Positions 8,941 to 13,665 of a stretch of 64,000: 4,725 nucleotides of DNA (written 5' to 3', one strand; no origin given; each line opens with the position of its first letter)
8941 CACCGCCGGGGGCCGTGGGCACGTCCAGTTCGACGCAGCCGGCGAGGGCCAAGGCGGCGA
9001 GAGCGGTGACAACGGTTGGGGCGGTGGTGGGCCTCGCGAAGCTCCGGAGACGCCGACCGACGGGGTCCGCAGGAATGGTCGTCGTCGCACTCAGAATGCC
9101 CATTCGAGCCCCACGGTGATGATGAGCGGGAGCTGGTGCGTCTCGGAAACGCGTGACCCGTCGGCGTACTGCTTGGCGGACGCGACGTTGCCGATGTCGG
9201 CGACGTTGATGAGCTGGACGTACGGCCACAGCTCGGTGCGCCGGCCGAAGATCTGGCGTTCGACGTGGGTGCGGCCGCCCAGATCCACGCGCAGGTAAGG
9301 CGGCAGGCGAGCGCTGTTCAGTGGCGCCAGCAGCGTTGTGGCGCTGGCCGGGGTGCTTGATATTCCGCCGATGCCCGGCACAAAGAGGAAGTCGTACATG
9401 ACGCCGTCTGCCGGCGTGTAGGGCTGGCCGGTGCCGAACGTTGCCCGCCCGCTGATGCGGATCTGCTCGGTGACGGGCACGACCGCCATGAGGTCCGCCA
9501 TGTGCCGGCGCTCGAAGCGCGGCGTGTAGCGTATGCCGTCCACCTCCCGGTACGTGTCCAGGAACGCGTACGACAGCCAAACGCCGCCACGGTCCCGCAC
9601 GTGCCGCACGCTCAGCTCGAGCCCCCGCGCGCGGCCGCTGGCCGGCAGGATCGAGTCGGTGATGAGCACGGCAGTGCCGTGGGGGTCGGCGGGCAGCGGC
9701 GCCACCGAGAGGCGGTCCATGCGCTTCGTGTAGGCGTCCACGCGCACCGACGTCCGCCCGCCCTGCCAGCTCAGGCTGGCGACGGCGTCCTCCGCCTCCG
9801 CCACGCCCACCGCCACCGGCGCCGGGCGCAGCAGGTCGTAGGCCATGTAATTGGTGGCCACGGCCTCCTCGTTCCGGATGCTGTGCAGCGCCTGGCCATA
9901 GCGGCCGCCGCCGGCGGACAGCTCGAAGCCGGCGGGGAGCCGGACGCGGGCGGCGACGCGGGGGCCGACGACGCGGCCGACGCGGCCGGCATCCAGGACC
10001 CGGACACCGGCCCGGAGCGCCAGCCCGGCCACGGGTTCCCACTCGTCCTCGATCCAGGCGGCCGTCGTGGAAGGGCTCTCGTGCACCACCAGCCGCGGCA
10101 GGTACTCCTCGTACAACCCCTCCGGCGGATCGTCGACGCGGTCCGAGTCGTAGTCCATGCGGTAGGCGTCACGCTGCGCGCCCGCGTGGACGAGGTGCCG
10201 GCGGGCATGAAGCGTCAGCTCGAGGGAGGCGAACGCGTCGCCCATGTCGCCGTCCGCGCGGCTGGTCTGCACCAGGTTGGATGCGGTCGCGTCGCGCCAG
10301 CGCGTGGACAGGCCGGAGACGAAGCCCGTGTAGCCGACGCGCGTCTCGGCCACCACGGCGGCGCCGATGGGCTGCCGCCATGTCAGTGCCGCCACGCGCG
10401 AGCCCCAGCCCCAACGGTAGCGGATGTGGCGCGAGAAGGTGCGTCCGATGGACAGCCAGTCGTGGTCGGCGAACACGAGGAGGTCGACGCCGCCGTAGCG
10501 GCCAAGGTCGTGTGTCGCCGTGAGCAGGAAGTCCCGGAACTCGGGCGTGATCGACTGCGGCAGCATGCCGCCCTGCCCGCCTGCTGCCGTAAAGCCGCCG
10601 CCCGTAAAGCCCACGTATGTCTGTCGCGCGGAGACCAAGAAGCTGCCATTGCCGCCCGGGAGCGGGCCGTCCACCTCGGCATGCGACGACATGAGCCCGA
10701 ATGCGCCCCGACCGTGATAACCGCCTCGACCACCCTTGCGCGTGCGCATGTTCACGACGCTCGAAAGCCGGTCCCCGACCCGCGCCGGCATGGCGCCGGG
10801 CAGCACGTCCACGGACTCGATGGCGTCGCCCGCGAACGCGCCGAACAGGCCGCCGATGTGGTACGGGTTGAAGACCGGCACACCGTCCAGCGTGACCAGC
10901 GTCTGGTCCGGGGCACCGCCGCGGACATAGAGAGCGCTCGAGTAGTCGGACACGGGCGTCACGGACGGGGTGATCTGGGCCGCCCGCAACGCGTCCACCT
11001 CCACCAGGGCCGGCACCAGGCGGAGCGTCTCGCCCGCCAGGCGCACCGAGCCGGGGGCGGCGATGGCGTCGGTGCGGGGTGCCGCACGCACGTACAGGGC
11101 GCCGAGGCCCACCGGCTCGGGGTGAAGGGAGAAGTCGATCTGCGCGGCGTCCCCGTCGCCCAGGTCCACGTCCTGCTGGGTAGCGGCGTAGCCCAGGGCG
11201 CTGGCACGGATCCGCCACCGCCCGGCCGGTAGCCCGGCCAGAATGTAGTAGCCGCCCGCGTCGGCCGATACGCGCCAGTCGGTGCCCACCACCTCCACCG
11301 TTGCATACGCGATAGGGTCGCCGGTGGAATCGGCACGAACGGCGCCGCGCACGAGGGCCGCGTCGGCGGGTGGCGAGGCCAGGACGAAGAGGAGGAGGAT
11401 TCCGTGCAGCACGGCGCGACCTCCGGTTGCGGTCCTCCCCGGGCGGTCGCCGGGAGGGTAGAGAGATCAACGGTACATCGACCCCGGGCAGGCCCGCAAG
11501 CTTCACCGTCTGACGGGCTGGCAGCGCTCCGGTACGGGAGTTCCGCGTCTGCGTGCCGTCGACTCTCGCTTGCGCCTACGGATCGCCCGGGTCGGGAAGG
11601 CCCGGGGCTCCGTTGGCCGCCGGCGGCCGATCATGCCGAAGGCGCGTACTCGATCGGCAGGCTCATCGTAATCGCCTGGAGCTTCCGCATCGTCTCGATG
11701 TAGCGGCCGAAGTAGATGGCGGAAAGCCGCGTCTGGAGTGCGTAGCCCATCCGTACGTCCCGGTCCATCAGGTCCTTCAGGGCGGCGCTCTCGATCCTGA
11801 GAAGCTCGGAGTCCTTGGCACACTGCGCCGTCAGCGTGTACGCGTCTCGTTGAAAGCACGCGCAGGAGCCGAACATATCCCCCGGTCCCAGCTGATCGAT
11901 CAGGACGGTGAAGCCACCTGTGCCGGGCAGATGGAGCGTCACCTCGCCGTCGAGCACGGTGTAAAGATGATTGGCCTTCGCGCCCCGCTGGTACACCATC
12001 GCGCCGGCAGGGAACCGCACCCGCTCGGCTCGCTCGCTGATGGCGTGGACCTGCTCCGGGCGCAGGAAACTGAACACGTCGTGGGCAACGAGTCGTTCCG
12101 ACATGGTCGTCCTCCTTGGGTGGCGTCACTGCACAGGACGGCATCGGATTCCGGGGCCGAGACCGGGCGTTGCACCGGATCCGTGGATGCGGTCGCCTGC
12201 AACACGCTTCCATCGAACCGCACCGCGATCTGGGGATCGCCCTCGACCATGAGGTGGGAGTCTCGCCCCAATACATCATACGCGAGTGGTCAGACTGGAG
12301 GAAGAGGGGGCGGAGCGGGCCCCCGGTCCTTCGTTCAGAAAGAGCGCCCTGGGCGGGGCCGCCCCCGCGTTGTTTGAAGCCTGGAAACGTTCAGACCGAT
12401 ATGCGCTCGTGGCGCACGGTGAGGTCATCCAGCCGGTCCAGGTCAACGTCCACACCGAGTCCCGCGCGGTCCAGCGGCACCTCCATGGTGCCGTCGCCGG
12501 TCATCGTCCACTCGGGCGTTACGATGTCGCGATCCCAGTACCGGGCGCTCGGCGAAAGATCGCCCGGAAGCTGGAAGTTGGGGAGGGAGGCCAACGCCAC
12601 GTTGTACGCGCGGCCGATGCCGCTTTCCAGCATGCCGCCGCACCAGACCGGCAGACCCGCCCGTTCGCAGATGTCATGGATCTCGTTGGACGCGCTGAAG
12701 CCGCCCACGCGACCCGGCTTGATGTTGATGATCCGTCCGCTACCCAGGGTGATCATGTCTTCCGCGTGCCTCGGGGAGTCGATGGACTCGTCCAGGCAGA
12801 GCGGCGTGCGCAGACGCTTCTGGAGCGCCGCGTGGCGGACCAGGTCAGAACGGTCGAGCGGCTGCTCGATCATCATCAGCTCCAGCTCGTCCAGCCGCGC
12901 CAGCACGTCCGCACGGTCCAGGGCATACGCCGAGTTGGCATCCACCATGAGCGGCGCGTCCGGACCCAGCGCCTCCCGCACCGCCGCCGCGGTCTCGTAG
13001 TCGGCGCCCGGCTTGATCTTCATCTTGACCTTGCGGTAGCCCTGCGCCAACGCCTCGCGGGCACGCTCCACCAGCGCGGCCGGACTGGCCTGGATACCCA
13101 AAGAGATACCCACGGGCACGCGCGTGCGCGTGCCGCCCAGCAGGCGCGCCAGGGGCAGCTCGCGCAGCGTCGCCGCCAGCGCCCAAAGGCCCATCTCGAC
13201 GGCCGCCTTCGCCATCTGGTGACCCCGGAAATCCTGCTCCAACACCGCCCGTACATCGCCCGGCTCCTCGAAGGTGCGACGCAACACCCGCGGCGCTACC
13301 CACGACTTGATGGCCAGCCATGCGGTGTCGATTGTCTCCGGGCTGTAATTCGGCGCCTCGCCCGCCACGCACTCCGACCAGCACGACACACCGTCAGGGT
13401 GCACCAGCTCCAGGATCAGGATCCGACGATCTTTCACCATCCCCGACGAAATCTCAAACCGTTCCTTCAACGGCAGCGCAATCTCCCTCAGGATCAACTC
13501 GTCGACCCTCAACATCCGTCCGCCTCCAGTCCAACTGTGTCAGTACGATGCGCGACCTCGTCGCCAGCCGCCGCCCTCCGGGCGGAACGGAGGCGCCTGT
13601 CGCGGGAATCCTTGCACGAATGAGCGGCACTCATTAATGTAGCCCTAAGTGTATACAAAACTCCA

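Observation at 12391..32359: SusC/SusD importer embedded in a locus of exported D-stereospecific peptidase-type enzymes: candidate utilisation locus for D-amino-acid peptides or peptidoglycan stem peptides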

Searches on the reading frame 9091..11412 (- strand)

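Call 6: search_protein_families(library=pfam, proteins=[window:9091-11412:-], max_evalue=0.001)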
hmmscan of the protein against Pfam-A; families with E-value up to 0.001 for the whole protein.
window:9091-11412:- (773 aa): 4 families
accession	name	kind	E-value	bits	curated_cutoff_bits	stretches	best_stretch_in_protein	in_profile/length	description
PF13620.12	CarboxypepD_reg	-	4.5e-16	59.4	32.3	1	21-96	2-81/82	Carboxypeptidase regulatory-like domain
PF13715.12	CarbopepD_reg_2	-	2.4e-11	43.9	32.2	1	21-104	1-84/88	CarboxypepD_reg-like domain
PF00593.30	TonB_dep_Rec_b-barrel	-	2.7e-07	31.3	27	1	304-713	42-419/436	TonB dependent receptor-like, beta-barrel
PF07715.20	Plug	-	3.1e-07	31.3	23.9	1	145-215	29-102/107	TonB-dependent Receptor Plug Domain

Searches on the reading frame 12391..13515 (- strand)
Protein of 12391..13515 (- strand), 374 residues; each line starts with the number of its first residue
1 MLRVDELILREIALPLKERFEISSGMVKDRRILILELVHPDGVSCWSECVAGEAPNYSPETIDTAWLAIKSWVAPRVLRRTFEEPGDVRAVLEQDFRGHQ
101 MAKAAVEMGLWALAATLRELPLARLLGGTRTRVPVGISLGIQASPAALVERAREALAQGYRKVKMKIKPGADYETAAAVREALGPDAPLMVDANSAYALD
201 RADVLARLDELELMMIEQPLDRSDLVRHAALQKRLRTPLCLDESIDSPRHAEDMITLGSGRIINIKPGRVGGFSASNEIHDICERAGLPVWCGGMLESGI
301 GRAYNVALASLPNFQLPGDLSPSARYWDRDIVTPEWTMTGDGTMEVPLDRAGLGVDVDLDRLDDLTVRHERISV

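Call 5: search_protein_families(library=pfam, proteins=[window:12391-13515:-], max_evalue=0.001)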
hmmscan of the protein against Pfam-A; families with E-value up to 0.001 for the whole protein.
window:12391-13515:- (374 aa): 2 families
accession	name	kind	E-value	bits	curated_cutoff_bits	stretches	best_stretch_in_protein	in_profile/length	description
PF13378.12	MR_MLE_C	-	4.2e-49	167.7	29.4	1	148-360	2-218/219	Enolase C-terminal domain-like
PF02746.21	MR_MLE_N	-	1.9e-09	38.2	22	1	13-127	10-117/117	Mandelate racemase / muconate lactonizing enzyme, N-terminal domain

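Call 7: search_protein_families(library=ncbifam, proteins=[window:12391-13515:-], max_evalue=0.00001)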
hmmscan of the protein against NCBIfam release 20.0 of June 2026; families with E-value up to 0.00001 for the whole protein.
window:12391-13515:- (374 aa): 16 families
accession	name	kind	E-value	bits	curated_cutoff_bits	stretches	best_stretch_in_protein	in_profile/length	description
TIGR01928.1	menC_lowGC_arch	equivalog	7.5e-94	314.4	200.65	1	13-335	4-323/325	o-succinylbenzoate synthase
TIGR02534.1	mucon_cyclo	subfamily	1.3e-37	129.8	334.95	1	14-366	11-366/368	muconate/chloromuconate family cycloisomerase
NF047820.1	TalGalacDh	equivalog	9.6e-28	97.1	500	1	102-288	107-299/371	L-talarate/galactarate dehydratase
NF042940.1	racemase_DgcA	equivalog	6.4e-27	94.6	400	1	11-309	5-285/323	N-acetyl-D-Glu racemase DgcA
NF043002.1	HProlDhtase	equivalog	5.6e-25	88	500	1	8-363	7-360/366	cis-3-hydroxy-L-proline dehydratase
NF011708.0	PRK15129.1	equivalog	6.6e-18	64.8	343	1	12-314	9-293/321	L-Ala-D/L-Glu epimerase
TIGR01927.1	menC_gam_Gplu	equivalog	3.9e-17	62.5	130.55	1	12-310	3-280/307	o-succinylbenzoate synthase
NF040790.2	glucon_galact_dh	equivalog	1.8e-16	60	750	1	101-370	92-374/390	bifunctional D-gluconate/D-galactonate dehydratase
NF041118.1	A_G_epim_Thtga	equivalog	1.4e-15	57.2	500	1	18-309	17-306/341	L-Ala-D/L-Glu epimerase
NF002782.0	PRK02901.1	equivalog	1.6e-14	53.6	288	1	128-347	74-291/328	o-succinylbenzoate synthase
NF040866.1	AraD_Arch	equivalog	6e-14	51.8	650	1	104-362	105-366/372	arabinonate dehydratase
NF002739.0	PRK02714.1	equivalog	1.5e-13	50.9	259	1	147-310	121-288/320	o-succinylbenzoate synthase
NF010624.0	PRK14017.1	equivalog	1.3e-10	40.9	311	1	91-284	66-276/382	galactonate dehydratase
NF043051.1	ManoateDhtManD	equivalog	1.3e-10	40.7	550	0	101-166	84-149/403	D-mannonate dehydratase ManD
NF011654.0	PRK15072.1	subfamily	4.2e-08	32.5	430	0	102-166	85-149/404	D-galactonate dehydratase family protein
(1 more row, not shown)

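Call 8: search_solved_structures(query=window:12391-13515:-, max_evalue=1e-20)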
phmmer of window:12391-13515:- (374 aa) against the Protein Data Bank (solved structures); distinct sequences matched with E-value up to 1e-20: 27.
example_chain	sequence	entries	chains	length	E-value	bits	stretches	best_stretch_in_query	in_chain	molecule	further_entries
2ggg_A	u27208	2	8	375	1.8e-92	313.8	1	11-367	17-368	N-acylamino acid racemase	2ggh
1r0m_A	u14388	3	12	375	4.4e-92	312.5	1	11-367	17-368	N-acylamino acid racemase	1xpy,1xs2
2ggj_A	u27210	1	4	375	4.6e-92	312.4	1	11-367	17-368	N-acylamino acid racemase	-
2fkp_A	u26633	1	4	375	7.1e-92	311.8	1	11-367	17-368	N-acylamino acid racemase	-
2ggi_A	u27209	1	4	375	2.3e-91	310.1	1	11-367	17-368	N-acylamino acid racemase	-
2zc8_A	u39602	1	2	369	1.3e-88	301.1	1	3-367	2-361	N-acylamino acid racemase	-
1sja_A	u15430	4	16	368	1.1e-86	294.7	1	7-367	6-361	N-acylamino acid racemase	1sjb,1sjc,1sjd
5fjr_A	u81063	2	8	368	2.8e-86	293.4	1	7-367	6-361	O-SUCCINYLBENZOATE SYNTHASE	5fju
4a6g_A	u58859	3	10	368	3.3e-86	293.1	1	7-367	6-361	N-ACYLAMINO ACID RACEMASE | N-succinylamino acid racemase | O-SUCCINYLBENZOATE SYNTHASE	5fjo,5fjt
7s8w_A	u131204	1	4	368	3.7e-86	293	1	7-367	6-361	N-succinylamino acid racemase/O-succinylbenzoate synthase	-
5fjp_A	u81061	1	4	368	2.4e-85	290.3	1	7-367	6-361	O-SUCCINYLBENZOATE SYNTHASE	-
1wuf_A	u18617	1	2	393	1.4e-79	271.4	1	12-371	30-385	hypothetical protein lin2664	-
1wue_A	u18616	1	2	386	2.2e-78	267.4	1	9-362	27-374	mandelate racemase/muconate lactonizing enzyme family protein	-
3qld_A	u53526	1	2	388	5e-75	256.4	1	6-361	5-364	Mandelate racemase/muconate lactonizing protein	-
3mwc_A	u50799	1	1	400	1.3e-52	182.6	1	3-365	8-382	Mandelate racemase/muconate lactonizing protein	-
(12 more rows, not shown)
